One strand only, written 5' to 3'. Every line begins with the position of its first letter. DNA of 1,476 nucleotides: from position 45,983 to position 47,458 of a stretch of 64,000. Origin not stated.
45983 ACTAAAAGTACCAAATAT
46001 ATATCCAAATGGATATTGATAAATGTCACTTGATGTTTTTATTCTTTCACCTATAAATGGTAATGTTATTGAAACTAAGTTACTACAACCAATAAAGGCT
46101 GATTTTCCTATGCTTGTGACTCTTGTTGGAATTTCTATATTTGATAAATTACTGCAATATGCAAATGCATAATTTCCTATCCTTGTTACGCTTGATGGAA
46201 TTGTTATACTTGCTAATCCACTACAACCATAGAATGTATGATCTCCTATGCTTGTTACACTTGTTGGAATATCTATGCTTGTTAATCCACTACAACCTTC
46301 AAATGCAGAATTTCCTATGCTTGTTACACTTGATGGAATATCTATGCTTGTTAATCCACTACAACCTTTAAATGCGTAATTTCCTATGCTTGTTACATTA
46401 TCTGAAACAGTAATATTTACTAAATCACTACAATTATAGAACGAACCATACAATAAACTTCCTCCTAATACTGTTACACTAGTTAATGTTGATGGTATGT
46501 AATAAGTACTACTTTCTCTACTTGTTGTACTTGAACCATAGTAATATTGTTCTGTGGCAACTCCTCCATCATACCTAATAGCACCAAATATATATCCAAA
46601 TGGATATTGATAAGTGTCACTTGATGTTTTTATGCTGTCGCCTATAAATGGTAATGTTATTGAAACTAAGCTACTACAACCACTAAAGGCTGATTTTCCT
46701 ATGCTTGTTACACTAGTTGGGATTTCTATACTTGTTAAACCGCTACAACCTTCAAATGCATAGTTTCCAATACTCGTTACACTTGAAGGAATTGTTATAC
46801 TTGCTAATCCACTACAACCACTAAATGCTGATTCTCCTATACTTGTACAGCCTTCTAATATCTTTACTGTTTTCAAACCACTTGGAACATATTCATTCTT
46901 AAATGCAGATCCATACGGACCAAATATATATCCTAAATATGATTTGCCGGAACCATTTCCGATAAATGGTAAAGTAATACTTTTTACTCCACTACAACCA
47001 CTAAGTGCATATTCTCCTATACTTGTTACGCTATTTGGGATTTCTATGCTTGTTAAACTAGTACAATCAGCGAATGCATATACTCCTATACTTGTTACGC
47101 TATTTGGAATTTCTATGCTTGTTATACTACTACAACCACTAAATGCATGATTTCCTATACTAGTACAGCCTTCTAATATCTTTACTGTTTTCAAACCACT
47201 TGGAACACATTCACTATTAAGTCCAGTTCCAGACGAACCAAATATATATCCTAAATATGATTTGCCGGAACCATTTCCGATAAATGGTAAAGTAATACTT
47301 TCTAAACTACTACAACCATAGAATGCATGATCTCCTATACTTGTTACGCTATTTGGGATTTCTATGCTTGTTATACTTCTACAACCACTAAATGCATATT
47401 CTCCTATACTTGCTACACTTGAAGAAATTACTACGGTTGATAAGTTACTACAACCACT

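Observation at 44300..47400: LRR modules with DNA-identical frameworks flanking hypervariable loops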

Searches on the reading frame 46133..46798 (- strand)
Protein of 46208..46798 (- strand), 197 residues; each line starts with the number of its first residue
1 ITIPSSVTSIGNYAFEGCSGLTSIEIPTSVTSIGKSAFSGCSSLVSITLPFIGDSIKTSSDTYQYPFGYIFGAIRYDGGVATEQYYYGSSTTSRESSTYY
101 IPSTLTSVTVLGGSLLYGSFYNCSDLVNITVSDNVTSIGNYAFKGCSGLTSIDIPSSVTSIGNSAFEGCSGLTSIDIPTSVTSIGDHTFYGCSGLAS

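Call 19: search_solved_structures(query=window:46208-46798:-, max_evalue=0.001, show_alignments=3)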
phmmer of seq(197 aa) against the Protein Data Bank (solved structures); distinct sequences matched with E-value up to 0.001: 11.
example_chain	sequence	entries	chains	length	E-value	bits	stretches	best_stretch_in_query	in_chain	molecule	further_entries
4fs7_A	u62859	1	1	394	2.8e-52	180.4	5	118-195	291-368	Uncharacterized protein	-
4gt6_A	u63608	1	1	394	9.5e-42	146.1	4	118-195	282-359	Cell surface protein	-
4h09_A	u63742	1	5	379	1.3e-27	100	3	93-195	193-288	Hypothetical leucine rich repeat protein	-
6mlx_A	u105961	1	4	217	2.3e-25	92.6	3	135-196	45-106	Leucine-rich repeat protein TpLRR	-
4fdw_A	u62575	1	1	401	8.3e-17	64.8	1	134-196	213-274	leucine rich hypothetical protein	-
4fd0_A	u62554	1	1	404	6.1e-16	61.9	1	129-195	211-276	Leucine rich hypothetical protein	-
4cp6_A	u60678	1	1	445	6.9e-11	45.4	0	119-194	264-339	CHOLINE BINDING PROTEIN PCPA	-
4oju_A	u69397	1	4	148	2.6e-08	37.1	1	108-187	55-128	hypothetical leucine rich repeat protein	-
3sb4_A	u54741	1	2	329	1.4e-07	34.7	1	126-195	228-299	Hypothetical leucine rich repeat protein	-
7crb_A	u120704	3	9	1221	3.9e-05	26.7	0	116-184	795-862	NAD+ hydrolase (NADase)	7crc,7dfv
4z0c_A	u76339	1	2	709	0.00018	24.5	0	118-177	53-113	Toll-like receptor 13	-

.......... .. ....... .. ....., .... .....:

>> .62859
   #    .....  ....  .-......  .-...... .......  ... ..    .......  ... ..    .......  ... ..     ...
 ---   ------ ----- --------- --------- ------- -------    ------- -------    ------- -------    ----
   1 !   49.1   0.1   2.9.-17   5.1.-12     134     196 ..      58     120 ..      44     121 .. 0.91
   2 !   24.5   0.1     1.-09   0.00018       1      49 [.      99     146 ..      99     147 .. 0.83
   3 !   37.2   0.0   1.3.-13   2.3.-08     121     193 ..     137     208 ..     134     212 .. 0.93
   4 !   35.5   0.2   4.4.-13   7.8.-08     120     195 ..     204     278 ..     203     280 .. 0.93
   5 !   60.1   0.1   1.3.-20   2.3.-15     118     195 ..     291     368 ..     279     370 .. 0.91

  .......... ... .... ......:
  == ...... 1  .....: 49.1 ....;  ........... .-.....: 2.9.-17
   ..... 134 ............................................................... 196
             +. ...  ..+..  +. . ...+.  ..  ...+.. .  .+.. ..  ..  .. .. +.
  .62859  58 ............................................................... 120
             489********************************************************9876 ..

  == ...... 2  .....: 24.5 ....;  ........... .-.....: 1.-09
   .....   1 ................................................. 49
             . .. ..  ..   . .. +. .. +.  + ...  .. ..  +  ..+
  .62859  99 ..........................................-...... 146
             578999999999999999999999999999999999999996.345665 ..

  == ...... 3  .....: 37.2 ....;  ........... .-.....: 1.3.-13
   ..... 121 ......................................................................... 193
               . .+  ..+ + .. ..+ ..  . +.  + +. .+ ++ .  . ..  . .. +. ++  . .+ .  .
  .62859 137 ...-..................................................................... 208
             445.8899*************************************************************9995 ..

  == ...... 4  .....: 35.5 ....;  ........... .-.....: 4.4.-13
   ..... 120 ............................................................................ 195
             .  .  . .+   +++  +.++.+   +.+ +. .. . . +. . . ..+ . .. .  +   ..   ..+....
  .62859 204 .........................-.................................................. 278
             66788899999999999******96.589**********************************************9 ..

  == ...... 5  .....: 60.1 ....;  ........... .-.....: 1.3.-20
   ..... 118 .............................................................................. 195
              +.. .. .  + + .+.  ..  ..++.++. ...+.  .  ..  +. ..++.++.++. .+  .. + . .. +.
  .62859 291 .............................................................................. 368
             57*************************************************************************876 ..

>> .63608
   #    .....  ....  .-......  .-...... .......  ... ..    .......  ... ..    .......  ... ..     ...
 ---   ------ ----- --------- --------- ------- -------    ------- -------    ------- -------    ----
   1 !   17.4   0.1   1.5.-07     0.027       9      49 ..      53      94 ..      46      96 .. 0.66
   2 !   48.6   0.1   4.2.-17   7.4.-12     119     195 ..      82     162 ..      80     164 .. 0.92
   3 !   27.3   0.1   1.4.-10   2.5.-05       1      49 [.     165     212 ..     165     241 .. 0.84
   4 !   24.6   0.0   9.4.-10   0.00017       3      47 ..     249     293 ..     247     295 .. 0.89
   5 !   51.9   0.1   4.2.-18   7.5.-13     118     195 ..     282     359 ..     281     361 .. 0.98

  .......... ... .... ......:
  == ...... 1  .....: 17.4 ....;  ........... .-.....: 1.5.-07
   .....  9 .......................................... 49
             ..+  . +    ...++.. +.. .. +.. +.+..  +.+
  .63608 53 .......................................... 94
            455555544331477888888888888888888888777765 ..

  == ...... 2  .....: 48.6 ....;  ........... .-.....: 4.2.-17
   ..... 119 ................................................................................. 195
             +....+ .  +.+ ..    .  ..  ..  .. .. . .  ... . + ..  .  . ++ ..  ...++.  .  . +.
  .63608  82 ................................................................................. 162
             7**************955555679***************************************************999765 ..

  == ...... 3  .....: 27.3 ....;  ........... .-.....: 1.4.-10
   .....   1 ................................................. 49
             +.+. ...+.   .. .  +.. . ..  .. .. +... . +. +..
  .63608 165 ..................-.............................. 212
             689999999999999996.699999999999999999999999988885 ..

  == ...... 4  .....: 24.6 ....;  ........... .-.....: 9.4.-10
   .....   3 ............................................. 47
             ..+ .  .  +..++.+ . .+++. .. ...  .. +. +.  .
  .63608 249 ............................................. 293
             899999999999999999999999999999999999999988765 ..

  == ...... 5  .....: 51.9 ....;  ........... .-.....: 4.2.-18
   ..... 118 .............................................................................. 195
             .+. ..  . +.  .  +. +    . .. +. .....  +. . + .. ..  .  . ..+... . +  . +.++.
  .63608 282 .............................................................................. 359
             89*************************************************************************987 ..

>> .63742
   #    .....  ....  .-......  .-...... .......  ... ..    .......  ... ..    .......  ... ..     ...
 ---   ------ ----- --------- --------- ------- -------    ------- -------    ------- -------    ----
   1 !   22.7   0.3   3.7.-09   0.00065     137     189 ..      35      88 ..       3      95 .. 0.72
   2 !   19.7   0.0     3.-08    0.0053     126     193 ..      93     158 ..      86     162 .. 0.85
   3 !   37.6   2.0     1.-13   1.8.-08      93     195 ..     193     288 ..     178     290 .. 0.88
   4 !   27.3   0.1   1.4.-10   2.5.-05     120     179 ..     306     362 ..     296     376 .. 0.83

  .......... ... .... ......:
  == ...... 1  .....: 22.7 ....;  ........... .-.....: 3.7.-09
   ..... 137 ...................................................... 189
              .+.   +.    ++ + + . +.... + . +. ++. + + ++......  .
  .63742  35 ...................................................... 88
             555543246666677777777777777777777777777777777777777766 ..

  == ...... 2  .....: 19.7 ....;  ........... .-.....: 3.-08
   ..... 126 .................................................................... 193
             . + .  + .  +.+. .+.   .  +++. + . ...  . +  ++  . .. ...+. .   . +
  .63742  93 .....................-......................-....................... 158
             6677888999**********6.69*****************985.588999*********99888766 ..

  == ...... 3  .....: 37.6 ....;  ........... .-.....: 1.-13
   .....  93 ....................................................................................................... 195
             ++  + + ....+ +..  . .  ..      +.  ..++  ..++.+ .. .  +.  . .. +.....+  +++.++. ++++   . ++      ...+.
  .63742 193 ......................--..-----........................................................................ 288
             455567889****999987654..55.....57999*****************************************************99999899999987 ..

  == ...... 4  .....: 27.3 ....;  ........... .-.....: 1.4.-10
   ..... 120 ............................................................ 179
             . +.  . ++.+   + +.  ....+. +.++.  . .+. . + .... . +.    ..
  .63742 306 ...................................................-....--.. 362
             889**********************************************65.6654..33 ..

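Call 32: predict_structure(alignment_id=A1)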
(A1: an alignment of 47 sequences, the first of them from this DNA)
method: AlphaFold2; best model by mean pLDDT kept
length: 222 residues; sequences in the alignment: 47
mean_pLDDT: 97.7   pTM: 0.92
mean pLDDT of the five models: 97.7, 97.6, 97.4, 96.9, 96.1
residues with pLDDT >= 90: 221; 70-90: 1; 50-70: 0; < 50: 0
segments of 3 or more residues with pLDDT < 50: none
pLDDT, mean of each block of 10 residues (from residue 1): 95 98 98 99 98 98 98 98 98 98 98 98 98 96 98 95 98 98 98 98 98 98 95
secondary structure, 60 per line:
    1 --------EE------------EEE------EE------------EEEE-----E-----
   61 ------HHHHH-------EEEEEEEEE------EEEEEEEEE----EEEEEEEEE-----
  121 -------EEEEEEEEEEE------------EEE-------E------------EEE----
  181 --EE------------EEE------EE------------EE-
elements in order: E23-25 E46-49 H67-71 E79-87 E94-102 E107-115 E128-138 E151-153 E174-176 E197-199

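Call 36: fold_search(model_id=the predicted structure, library=pdb)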
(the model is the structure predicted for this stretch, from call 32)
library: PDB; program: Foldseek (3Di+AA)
matches with E <= 10: 365; with E <= 0.001: 15
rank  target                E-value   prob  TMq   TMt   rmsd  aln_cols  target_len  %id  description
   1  4gt6                  2.7e-10  1.00  0.53  0.32   9.7       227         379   36  Crystal structure of a leucine rich cell surface protein (FAEPRAA2165_01021) from Faecalibacterium prausnitzii A2-165 at (released 2012-09-26)
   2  4fs7                  1.1e-08  1.00  0.46  0.28  10.8       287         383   25  Crystal structure of a leucine-rich repeat protein (BACOVA_04585) from Bacteroides ovatus ATCC 8483 at 1.19 A resolution (released 2012-09-19)
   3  6mlx_A                2.7e-08  1.00  0.50  0.52   6.5       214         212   24  Crystal structure of T. pallidum Leucine Rich Repeat protein (TpLRR) (released 2019-07-17)
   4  6mlx_C                1.5e-07  1.00  0.51  0.53   6.4       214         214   24  Crystal structure of T. pallidum Leucine Rich Repeat protein (TpLRR) (released 2019-07-17)
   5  6mlx_B                3.0e-07  1.00  0.45  0.47   7.3       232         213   22  Crystal structure of T. pallidum Leucine Rich Repeat protein (TpLRR) (released 2019-07-17)
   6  3sb4_B                3.9e-06  1.00  0.46  0.32  13.9       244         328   18  Crystal structure of a leucine-rich repeat protein (BT_1240) from Bacteroides thetaiotaomicron VPI-5482 at 1.99 A reso (released 2011-06-22)
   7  3sb4_A                8.8e-06  1.00  0.46  0.32  13.8       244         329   18  Crystal structure of a leucine-rich repeat protein (BT_1240) from Bacteroides thetaiotaomicron VPI-5482 at 1.99 A reso (released 2011-06-22)
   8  4h09_B                1.3e-05  1.00  0.39  0.24  11.0       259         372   21  Crystal structure of a leucine-rich repeat protein (EUBVEN_01088) from Eubacterium ventriosum ATCC 27560 at 2.50 A res (released 2012-10-10)
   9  4h09_A                2.0e-05  1.00  0.35  0.22  12.5       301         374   19  Crystal structure of a leucine-rich repeat protein (EUBVEN_01088) from Eubacterium ventriosum ATCC 27560 at 2.50 A res (released 2012-10-10)
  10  4h09_E                2.7e-05  1.00  0.35  0.22  10.7       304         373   20  Crystal structure of a leucine-rich repeat protein (EUBVEN_01088) from Eubacterium ventriosum ATCC 27560 at 2.50 A res (released 2012-10-10)
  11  4h09_D                4.1e-05  1.00  0.42  0.25  16.7       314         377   18  Crystal structure of a leucine-rich repeat protein (EUBVEN_01088) from Eubacterium ventriosum ATCC 27560 at 2.50 A res (released 2012-10-10)
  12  4cp6                  8.0e-05  1.00  0.48  0.27  12.6       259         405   22  The Crystal structure of Pneumococcal vaccine antigen PcpA (released 2015-02-25)
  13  4h09_C                1.5e-04  1.00  0.35  0.23  10.4       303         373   19  Crystal structure of a leucine-rich repeat protein (EUBVEN_01088) from Eubacterium ventriosum ATCC 27560 at 2.50 A res (released 2012-10-10)
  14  4fd0                  1.7e-04  1.00  0.57  0.34   5.9       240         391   19  Crystal structure of a putative cell surface protein (BACCAC_03700) from Bacteroides caccae ATCC 43185 at 2.07 A resolut (released 2012-07-25)
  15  4fdw                  3.5e-04  1.00  0.37  0.23  14.9       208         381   17  Crystal structure of a putative cell surface protein (BACOVA_01565) from Bacteroides ovatus ATCC 8483 at 2.05 A resoluti (released 2012-07-25)
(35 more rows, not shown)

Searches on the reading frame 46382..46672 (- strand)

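Call 41: search_protein_families(library=ncbifam, proteins=[window:46382-46672:-], max_evalue=1)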
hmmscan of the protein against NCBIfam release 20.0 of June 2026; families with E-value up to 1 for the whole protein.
seq(97 aa): 0 families

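Call 42: search_protein_families(library=pfam, proteins=[window:46382-46672:-], max_evalue=1)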
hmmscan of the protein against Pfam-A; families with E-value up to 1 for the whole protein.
seq(97 aa): 1 family
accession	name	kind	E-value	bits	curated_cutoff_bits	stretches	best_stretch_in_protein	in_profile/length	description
PF13306.12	LRR_5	-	0.0079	16.5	27.7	1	76-96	28-48/127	BspA type Leucine rich repeat region (6 copies)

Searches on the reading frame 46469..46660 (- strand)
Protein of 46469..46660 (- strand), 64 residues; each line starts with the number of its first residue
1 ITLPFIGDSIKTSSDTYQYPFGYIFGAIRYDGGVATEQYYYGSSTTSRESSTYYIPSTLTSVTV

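Call 81: search_solved_structures(query=A3, max_evalue=1, show_alignments=2)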
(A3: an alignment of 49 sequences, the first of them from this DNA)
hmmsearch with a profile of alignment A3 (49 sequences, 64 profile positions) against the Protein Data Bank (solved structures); distinct sequences matched with E-value up to 1: 0.

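Call 87: search_protein_representatives(alignment_id=A3)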
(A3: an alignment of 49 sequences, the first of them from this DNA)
Query: 49 sequences, 64 profile positions. Proteins with E-value up to 0.001 (for the whole library): 2872; up to 1e-10: 1550; up to 1e-30: 315. The best 150 are listed.
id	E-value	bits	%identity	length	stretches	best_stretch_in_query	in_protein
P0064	1.1e-159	534.6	-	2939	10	1-64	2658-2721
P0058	6.0e-141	474.7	-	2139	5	1-64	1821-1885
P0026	2.2e-134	453.6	-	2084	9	1-64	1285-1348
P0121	7.8e-124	419.9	-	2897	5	1-64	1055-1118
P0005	5.2e-122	414.0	-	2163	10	1-64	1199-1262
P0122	7.0e-119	404.0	-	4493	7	1-64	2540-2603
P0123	2.5e-116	395.8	-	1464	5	1-64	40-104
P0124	1.7e-113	386.8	-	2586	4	1-64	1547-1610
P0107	8.0e-107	365.4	-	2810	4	1-64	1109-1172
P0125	1.9e-106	364.2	-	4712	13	1-64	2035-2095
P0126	1.7e-105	361.1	-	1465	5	1-64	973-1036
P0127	1.4e-103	355.0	-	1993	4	1-64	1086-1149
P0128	1.3e-101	348.7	-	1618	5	1-64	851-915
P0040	1.1e-100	345.8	-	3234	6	1-64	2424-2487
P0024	1.4e-99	342.2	-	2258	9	1-64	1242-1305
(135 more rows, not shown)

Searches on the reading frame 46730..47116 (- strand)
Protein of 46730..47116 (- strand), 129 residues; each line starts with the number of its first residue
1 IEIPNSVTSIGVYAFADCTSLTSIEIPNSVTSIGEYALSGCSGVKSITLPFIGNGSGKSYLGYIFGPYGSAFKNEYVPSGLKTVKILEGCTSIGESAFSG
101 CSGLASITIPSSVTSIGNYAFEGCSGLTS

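Call 66: predict_structure(alignment_id=A2)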
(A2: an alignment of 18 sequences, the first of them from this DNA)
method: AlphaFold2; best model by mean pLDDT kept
length: 129 residues; sequences in the alignment: 18
mean_pLDDT: 87.4   pTM: 0.82
mean pLDDT of the five models: 87.4, 87.1, 85.8, 79.2, 78.4
residues with pLDDT >= 90: 79; 70-90: 35; 50-70: 12; < 50: 3
segments of 3 or more residues with pLDDT < 50: none
pLDDT, mean of each block of 10 residues (from residue 1): 94 94 95 92 94 74 73 63 93 89 92 94 89
secondary structure, 60 per line:
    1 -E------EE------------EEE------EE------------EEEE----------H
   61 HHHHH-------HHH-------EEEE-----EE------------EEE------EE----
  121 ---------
elements in order: E23-25 E46-49 H60-65 E83-86 E106-108

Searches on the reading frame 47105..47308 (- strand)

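Call 41: search_protein_families(library=ncbifam, proteins=[window:47105-47308:-], max_evalue=1)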
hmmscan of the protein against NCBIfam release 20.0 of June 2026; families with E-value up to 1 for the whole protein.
seq(68 aa): 1 family
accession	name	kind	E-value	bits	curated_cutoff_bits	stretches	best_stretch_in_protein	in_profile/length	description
TIGR02167.2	Liste_lipo_26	repeat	0.16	11.8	30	1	56-67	2-13/26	PARCEL repeat-containing surface protein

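Call 42: search_protein_families(library=pfam, proteins=[window:47105-47308:-], max_evalue=1)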
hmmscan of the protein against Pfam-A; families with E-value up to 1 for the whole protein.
seq(68 aa): 2 families
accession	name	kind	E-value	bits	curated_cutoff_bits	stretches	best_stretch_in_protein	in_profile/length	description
PF13306.12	LRR_5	-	1.2e-05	25.7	27.7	1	39-68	13-42/127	BspA type Leucine rich repeat region (6 copies)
PF15973.10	DUF4766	-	0.16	13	27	1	14-61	27-73/115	Domain of unknown function (DUF4766)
